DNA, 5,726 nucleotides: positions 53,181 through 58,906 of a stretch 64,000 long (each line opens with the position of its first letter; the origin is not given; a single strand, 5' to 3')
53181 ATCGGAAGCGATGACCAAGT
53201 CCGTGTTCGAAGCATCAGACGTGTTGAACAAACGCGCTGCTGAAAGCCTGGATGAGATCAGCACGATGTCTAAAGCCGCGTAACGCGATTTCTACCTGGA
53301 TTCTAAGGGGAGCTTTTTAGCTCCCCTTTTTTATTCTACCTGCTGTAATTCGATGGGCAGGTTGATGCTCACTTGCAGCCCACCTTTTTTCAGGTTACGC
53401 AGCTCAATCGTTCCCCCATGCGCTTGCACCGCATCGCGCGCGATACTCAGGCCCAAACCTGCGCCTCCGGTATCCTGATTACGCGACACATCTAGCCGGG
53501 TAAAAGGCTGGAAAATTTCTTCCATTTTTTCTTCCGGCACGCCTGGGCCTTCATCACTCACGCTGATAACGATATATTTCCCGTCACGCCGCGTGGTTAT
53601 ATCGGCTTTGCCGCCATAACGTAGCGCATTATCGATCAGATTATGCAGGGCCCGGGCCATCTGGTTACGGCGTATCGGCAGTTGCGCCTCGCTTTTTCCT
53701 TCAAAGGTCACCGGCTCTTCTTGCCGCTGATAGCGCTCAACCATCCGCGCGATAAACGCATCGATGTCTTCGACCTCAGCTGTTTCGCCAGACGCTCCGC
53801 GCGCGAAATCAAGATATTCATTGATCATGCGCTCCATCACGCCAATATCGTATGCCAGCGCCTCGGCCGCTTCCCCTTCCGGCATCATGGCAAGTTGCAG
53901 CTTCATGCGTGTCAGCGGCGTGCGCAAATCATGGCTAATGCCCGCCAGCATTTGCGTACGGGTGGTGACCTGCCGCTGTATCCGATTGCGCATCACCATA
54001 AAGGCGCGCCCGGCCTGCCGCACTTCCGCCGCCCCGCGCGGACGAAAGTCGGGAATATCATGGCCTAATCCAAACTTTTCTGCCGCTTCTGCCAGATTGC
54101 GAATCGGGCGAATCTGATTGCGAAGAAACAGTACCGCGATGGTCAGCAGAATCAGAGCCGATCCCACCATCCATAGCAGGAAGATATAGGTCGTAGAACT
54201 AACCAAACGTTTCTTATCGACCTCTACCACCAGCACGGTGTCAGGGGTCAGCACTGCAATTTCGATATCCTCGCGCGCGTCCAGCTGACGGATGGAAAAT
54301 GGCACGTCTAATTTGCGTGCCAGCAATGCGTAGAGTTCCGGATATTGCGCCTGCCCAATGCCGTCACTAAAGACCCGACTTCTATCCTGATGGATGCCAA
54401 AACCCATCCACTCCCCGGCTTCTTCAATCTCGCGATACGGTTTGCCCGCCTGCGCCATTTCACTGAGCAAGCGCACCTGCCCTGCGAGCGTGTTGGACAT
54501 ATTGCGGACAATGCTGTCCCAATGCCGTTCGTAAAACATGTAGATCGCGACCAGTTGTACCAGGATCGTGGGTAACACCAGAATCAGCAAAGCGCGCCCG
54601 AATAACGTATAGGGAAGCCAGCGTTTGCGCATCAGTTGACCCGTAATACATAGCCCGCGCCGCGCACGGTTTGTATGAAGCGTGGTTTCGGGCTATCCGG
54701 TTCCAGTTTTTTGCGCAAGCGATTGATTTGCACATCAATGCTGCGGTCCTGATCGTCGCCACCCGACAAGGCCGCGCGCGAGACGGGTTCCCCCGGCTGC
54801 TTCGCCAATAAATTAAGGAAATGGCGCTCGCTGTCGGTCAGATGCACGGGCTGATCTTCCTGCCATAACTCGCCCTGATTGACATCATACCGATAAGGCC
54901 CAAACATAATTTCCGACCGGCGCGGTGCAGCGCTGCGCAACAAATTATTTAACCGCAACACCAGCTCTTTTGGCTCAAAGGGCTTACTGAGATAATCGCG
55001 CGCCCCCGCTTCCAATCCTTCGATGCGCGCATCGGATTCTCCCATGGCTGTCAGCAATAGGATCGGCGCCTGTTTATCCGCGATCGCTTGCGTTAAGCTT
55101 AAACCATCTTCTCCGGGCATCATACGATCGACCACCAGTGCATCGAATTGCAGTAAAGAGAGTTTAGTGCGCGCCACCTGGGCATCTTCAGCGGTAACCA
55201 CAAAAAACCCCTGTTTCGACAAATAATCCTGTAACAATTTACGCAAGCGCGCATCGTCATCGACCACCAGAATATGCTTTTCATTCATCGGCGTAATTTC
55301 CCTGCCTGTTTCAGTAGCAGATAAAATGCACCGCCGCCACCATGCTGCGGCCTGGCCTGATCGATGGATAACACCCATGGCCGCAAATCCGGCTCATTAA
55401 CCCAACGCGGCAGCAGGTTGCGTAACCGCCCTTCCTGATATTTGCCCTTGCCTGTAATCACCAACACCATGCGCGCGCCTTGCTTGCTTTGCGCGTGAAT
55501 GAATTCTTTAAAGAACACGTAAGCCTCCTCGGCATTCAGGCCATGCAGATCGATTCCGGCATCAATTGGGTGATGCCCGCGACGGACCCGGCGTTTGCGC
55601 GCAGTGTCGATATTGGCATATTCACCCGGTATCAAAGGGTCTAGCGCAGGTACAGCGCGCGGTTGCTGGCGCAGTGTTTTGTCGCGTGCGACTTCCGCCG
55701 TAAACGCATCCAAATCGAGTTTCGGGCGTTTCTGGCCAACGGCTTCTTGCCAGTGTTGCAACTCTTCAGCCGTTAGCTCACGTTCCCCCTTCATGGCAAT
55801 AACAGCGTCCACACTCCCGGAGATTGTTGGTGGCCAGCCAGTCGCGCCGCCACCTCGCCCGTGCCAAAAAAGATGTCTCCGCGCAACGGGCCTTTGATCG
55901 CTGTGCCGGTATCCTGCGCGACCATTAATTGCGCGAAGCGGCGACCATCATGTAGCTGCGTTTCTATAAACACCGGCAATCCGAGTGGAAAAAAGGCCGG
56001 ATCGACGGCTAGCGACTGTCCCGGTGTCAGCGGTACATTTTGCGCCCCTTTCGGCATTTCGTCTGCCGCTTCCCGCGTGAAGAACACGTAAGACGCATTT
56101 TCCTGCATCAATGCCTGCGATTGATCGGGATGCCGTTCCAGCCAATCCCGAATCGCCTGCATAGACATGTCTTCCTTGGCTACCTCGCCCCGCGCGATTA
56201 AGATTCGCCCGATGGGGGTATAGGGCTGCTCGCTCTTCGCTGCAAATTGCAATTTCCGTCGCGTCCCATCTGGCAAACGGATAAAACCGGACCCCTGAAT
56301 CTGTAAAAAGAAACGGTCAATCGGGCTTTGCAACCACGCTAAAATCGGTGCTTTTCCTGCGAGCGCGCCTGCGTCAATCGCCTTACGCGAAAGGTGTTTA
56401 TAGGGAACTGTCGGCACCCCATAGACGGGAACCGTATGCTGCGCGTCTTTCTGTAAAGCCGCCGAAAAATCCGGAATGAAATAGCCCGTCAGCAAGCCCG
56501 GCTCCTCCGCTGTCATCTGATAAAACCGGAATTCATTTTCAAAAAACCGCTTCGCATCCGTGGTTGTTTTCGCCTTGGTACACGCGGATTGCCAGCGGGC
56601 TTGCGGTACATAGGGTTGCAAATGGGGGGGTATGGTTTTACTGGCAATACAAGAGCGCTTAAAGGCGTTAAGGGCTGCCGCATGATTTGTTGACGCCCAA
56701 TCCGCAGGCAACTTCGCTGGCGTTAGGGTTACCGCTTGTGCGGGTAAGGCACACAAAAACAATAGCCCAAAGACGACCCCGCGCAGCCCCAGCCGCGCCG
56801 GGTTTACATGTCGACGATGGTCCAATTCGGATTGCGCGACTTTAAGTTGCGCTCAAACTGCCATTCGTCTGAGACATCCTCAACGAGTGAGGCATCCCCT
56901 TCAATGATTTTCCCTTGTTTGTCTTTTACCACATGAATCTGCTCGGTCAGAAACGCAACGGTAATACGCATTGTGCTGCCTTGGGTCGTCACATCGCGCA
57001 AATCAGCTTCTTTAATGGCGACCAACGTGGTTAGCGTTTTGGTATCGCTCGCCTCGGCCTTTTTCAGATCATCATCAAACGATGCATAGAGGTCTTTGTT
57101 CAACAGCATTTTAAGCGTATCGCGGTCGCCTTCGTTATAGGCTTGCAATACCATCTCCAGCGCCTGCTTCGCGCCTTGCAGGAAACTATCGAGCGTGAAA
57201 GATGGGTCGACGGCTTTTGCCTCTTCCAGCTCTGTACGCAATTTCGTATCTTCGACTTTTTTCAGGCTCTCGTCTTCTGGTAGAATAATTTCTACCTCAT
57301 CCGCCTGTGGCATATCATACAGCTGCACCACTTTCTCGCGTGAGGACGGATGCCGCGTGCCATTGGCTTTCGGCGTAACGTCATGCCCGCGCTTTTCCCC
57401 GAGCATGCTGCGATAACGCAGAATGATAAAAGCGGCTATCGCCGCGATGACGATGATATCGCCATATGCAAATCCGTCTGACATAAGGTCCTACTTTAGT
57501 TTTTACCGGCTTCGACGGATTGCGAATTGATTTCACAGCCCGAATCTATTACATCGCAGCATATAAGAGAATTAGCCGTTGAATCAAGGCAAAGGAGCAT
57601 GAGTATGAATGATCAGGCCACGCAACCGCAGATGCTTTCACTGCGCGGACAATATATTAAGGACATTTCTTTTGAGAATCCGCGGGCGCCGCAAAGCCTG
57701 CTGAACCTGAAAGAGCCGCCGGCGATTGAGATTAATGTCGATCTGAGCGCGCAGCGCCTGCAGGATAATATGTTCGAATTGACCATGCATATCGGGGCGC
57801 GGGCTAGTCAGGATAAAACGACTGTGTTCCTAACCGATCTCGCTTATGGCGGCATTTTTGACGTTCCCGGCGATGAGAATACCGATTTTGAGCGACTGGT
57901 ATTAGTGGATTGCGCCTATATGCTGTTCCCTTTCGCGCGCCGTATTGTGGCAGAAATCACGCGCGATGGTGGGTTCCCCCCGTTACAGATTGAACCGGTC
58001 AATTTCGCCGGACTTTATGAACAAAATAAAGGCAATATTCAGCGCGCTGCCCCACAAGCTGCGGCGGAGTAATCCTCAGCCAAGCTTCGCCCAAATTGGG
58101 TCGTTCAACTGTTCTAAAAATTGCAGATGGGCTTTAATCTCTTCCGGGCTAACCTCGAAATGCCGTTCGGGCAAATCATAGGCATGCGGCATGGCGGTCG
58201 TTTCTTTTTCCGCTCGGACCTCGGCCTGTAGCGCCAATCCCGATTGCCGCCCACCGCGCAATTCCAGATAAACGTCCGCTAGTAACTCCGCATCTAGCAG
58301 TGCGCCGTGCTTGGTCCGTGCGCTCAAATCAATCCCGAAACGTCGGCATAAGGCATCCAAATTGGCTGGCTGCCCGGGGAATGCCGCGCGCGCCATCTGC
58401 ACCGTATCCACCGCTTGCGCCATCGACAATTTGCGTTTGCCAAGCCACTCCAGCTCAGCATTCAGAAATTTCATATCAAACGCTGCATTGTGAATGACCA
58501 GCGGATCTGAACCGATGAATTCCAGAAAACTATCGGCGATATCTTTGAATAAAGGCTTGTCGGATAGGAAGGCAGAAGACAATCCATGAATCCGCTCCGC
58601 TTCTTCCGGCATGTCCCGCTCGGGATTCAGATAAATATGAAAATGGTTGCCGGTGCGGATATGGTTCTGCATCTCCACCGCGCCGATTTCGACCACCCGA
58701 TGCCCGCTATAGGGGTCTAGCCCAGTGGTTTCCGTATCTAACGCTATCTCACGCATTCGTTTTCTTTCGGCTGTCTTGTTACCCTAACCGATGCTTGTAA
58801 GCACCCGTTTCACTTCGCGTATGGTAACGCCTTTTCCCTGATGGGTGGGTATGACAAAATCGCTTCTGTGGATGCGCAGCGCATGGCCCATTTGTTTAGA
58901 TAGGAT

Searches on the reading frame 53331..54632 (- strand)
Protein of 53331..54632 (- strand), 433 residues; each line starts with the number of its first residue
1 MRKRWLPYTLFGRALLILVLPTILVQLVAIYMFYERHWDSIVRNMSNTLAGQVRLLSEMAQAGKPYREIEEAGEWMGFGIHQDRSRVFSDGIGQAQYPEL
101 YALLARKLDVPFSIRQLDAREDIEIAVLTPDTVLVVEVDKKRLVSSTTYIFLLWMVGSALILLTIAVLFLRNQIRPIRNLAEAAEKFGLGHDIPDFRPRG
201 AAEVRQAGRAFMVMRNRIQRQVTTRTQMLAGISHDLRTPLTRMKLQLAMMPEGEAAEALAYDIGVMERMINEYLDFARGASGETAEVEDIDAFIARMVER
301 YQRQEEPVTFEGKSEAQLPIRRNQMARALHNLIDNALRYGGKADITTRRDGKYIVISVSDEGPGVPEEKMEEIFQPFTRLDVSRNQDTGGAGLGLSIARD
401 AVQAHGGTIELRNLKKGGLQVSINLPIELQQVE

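Call 54: search_protein_families(library=ncbifam, proteins=[window:53331-54632:-], max_evalue=0.00001)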
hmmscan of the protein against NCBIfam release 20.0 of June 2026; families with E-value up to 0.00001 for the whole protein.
window:53331-54632:- (433 aa): 75 families (the best 25 are shown)
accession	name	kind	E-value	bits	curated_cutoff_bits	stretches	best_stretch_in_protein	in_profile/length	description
NF007004.0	PRK09467.1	equivalog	5.5e-70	236.4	415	1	2-428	3-437/440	two-component system sensor histidine kinase EnvZ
NF007007.0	PRK09470.1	equivalog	6.5e-50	170.4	486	1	141-429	164-461/463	envelope stress sensor histidine kinase CpxA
NF007898.0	PRK10604.1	equivalog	9.1e-50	170.1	478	1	160-430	147-426/433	two-component system sensor histidine kinase RstB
NF045900.1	HisKinCpxALeg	equivalog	5.9e-41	140.6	800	1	159-427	166-451/451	two-component system sensor histidine kinase CpxA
NF033092.0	HK_WalK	equivalog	3.3e-37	128.3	725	1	223-427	370-594/594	cell wall metabolism sensor histidine kinase WalK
NF012163.2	BaeS_SmeS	equivalog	2.9e-35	122.1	500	1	153-426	166-457/457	sensor histidine kinase efflux regulator BaeS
NF007837.0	PRK10549.1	equivalog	3.8e-34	118.2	603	1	154-430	167-461/466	envelope stress sensor histidine kinase BaeS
TIGR01386.1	cztS_silS_copS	subfamily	6.8e-33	114.3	292.55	1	139-417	154-448/457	heavy metal sensor histidine kinase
NF040691.1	MtrAB_MtrB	equivalog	5.1e-32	111.6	450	1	155-427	192-492/507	MtrAB system histidine kinase MtrB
NF012226.0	AdeS_HK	equivalog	1e-30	107.1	500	2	297-418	223-345/353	two-component sensor histidine kinase AdeS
TIGR02966.1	phoR_proteo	equivalog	2.9e-29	102.1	334.2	1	217-413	106-321/333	phosphate regulon sensor histidine kinase PhoR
NF008468.0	PRK11360.1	equivalog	4.8e-29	101.2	646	1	223-431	394-612/616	two-component system sensor histidine kinase AtoS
NF046044.1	PnpS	equivalog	3e-28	99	400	1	218-426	163-390/390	two-component system histidine kinase PnpS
NF033091.0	HK_VanS_ACDEFG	equivalog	5.2e-28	98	400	1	219-426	68-293/293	vancomycin resistance histidine kinase VanS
NF038389.1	ArsS_fam_HK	equivalog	1.3e-26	94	250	1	17-409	9-389/403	ArsS family sensor histidine kinase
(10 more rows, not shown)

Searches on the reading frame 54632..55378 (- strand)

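Call 54: search_protein_families(library=ncbifam, proteins=[window:54632-55378:-], max_evalue=0.00001)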
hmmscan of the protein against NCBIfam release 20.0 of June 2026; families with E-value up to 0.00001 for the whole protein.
window:54632-55378:- (248 aa): 83 families (the best 25 are shown)
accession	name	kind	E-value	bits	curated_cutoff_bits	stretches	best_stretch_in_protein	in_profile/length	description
NF007005.1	PRK09468.1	equivalog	4.3e-57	193.3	331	1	33-245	3-231/237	osmolarity response regulator transcription factor OmpR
NF045944.1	ResRegRpaBCyano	equivalog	7e-46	156.4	330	1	37-245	1-227/229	response regulator transcription factor RpaB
TIGR02154.1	PhoB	equivalog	7.7e-42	143.1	296.2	1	34-245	3-225/226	phosphate regulon transcriptional regulator PhoB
NF040689.1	MtrAB_MtrA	equivalog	5.7e-40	137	300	1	36-243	1-216/219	MtrAB system response regulator MtrA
TIGR01387.1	cztR_silR_copR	subfamily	5e-36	124.4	279.2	1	36-245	1-218/218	heavy metal response regulator transcription factor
NF008034.0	PRK10766.1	equivalog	2.2e-35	122.2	275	1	33-245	2-226/231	two-component system response regulator TorR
NF010430.0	PRK13856.1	equivalog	6.1e-34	117.8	344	1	34-246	2-228/241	two-component response regulator VirG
NF041733.1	resp_reg_CseB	equivalog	1.7e-33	115.9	350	1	35-246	2-227/228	two-component system response regulator CseB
NF012023.0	PRK15479.1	equivalog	2.3e-33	115.6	337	1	36-246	3-218/224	transcriptional regulator TctD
NF007982.1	PRK10710.1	equivalog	6.9e-33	114.2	380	1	32-244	6-226/235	envelope stress response regulator BaeR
NF007546.0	PRK10161.1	equivalog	1.1e-32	113.4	471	1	34-245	3-225/229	phosphate response regulator transcription factor PhoB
NF051850.1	RespRegRprY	equivalog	1.6e-32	112.7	370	1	34-245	5-226/234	response regulator transcription factor RprY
NF053854.1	RespRegPhoBBctds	equivalog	3.2e-32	111.7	270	1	36-245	1-224/225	two-component system response regulator PhoB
NF008199.0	PRK10955.1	equivalog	6e-32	111.4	341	1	35-245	3-228/232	envelope stress response regulator transcription factor CpxR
NF008078.0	PRK10816.1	equivalog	2.1e-31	109.2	336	1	35-247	2-222/223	two-component system response regulator PhoP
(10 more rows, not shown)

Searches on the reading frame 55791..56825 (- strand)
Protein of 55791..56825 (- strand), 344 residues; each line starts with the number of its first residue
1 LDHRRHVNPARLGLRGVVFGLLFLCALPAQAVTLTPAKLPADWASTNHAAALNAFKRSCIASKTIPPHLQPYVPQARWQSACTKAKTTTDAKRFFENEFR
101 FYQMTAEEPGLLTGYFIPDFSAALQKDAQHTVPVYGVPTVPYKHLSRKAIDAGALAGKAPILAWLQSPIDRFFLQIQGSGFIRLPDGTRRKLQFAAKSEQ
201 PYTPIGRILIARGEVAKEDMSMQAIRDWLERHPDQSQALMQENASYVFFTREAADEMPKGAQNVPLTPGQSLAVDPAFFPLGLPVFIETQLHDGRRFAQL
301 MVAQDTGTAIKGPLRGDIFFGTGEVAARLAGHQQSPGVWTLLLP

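Call 4: search_protein_families(library=ncbifam, proteins=[window:55791-56825:-])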
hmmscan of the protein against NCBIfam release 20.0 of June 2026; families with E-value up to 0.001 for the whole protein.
window:55791-56825:- (344 aa): 1 family
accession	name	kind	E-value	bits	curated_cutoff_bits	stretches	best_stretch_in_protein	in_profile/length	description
NF008366.0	PRK11162.1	equivalog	1.8e-55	188.4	242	1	109-341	115-354/366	murein transglycosylase A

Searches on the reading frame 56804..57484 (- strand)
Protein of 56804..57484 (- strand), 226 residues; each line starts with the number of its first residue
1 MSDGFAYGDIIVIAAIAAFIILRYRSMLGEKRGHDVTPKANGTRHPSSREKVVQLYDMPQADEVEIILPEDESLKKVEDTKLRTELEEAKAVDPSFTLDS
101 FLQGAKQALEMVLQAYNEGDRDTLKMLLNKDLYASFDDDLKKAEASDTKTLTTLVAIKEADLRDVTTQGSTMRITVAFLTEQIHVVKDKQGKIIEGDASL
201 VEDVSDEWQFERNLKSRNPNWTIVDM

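Call 4: search_protein_families(library=ncbifam, proteins=[window:56804-57484:-])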
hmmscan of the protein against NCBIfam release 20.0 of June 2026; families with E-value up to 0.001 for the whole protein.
window:56804-57484:- (226 aa): 3 families
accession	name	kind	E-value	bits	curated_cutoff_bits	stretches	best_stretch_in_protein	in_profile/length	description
NF033779.0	Tim44_TimA_adap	subfamily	2.6e-57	194.2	80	1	9-225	2-214/215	Tim44/TimA family putative adaptor protein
NF033778.1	trans_TimA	equivalog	2.1e-33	115.6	200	1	10-225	2-192/198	TIM44-related membrane protein TimA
TIGR00984.1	3a0801s03tim44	subfamily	2.6e-12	46.5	552.35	1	86-224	234-375/376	mitochondrial import inner membrane, translocase subunit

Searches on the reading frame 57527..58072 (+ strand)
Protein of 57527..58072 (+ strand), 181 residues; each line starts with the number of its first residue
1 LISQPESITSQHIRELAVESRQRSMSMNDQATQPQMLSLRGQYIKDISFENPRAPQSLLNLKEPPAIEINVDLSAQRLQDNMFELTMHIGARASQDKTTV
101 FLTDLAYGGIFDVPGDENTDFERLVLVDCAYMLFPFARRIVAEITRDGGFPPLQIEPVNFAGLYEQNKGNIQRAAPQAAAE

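Call 4: search_protein_families(library=ncbifam, proteins=[window:57527-58072:+])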
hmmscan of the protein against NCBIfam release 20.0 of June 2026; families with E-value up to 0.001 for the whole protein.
window:57527-58072:+ (181 aa): 7 families
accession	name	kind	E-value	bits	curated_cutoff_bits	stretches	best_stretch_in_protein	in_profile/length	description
NF004392.0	PRK05751.1-3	equivalog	2.4e-50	170.4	143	1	29-175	7-154/160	protein-export chaperone SecB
TIGR00809.1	secB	equivalog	3.7e-38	130.7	102.8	1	35-168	5-137/140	protein-export chaperone SecB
NF004393.0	PRK05751.1-4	equivalog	1.2e-31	109.5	180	1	27-177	8-156/165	protein-export chaperone SecB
NF004394.0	PRK05751.1-5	equivalog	1.9e-31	109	181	1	29-178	3-150/156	protein-export chaperone SecB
NF004391.0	PRK05751.1-2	equivalog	1.2e-30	106.4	223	1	26-169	12-154/171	protein-export chaperone SecB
NF004390.0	PRK05751.1-1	equivalog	2.2e-23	82.7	277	1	27-166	1-139/155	protein-export chaperone SecB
NF009590.0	PRK13031.1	equivalog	3.7e-12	46.8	244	1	29-166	2-138/149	preprotein translocase subunit SecB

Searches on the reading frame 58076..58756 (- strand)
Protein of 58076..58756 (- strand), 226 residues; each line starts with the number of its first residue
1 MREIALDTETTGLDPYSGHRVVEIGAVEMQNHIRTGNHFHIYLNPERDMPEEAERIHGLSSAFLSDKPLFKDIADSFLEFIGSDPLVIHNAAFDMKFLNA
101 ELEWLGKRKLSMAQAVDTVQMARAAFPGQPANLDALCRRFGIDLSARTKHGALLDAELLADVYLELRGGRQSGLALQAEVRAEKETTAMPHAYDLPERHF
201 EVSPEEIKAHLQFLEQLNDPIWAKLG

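Call 4: search_protein_families(library=ncbifam, proteins=[window:58076-58756:-])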
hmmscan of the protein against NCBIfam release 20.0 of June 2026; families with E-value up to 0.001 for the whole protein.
window:58076-58756:- (226 aa): 28 families (the best 25 are shown)
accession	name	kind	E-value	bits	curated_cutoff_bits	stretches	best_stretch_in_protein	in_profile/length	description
TIGR01406.1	dnaQ_proteo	equivalog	1.3e-84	283.5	222.7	1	2-219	1-223/231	DNA polymerase III subunit epsilon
NF004316.1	PRK05711.1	equivalog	1.1e-80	270.6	196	1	1-219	1-229/234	DNA polymerase III subunit epsilon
TIGR00573.1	dnaq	subfamily_domain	1.2e-50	172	71.5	1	3-174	9-181/217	exonuclease, DNA polymerase III, epsilon subunit family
NF005289.0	PRK06807.1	equivalog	1.1e-30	107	335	1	5-169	12-171/313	3'-5' exonuclease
NF005906.0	PRK07883.1-4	equivalog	1.5e-29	102.8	495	1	6-166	11-167/563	DEDD exonuclease domain-containing protein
NF005981.0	PRK08074.1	equivalog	2.4e-27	95.4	789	1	4-166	6-165/931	ATP-dependent DNA helicase DinG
NF001688.0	PRK00448.1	equivalog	2.6e-26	91.5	873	1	5-166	427-584/1445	PolC-type DNA polymerase III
NF005836.0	PRK07740.1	equivalog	1.9e-25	89.7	261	1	4-163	62-219/244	hypothetical protein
TIGR01405.1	polC_Gram_pos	equivalog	2.2e-24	85.3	1043.45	1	5-165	193-349/1211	DNA polymerase III subunit alpha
NF004719.0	PRK06063.1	equivalog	5.2e-23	81.5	389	1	6-164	21-174/331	DEDDh family exonuclease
NF004964.0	PRK06310.1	equivalog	4.4e-22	78.7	236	1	4-166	10-170/250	DNA polymerase III subunit epsilon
NF005905.0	PRK07883.1-3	equivalog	6.3e-22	77.9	508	1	5-166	28-187/581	DEDD exonuclease domain-containing protein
NF006601.0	PRK09145.1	equivalog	1e-21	77.3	189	1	4-171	32-202/207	3'-5' exonuclease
TIGR01407.1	dinG_rel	hypoth_equivalog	1.4e-21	76.5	547.7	1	6-166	5-161/889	putative DnaQ family exonuclease/DinG family helicase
NF005907.0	PRK07883.1-5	equivalog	2.9e-21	75.5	454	1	5-163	32-188/584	DEDD exonuclease domain-containing protein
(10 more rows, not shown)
